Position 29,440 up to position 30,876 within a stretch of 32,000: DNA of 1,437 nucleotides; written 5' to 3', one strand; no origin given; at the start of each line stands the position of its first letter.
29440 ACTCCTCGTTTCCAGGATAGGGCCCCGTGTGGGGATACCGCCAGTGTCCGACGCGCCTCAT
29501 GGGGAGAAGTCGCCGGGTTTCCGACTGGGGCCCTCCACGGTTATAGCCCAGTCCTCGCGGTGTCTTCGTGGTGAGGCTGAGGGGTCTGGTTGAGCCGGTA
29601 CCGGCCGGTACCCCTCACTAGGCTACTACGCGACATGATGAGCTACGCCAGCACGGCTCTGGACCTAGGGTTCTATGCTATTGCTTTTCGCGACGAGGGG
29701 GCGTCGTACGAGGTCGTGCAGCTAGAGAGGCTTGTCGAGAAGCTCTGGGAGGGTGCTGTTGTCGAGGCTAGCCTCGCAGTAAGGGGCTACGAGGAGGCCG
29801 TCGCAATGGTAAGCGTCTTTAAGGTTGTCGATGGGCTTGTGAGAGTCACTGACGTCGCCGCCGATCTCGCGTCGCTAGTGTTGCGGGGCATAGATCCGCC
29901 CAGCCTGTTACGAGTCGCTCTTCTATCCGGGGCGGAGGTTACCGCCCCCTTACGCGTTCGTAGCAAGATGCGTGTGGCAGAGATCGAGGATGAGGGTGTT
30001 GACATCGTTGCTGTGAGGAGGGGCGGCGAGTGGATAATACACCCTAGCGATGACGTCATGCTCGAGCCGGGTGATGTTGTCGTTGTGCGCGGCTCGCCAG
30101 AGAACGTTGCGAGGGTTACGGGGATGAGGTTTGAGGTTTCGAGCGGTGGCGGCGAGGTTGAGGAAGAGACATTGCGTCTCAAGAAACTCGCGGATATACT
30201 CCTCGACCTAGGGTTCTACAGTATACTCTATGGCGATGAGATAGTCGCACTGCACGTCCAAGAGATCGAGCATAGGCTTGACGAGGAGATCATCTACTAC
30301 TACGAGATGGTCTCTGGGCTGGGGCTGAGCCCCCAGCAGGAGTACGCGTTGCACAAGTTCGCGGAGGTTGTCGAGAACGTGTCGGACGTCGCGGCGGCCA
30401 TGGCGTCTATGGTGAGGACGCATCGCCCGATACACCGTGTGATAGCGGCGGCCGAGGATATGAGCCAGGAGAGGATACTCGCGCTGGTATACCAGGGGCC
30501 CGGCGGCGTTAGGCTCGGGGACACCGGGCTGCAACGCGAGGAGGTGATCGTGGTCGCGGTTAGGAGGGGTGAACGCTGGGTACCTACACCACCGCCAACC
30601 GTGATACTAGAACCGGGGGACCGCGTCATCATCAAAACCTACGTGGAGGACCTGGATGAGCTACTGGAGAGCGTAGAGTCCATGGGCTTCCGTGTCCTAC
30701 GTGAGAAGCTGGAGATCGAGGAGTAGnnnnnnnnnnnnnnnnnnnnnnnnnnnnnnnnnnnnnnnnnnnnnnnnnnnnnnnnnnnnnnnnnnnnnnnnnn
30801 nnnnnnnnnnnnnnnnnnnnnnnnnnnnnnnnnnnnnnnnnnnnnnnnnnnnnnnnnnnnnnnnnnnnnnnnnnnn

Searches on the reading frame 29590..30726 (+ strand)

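Call 15: search_protein_families(library=pfam, proteins=[window:29590-30726:+], max_evalue=0.0001)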
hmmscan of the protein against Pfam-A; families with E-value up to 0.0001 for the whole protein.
window:29590-30726:+ (378 aa): 1 family
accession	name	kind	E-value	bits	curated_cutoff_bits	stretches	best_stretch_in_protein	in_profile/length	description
PF02080.26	TrkA_C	-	1.2e-22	80.1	27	2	128-176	16-66/71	TrkA-C domain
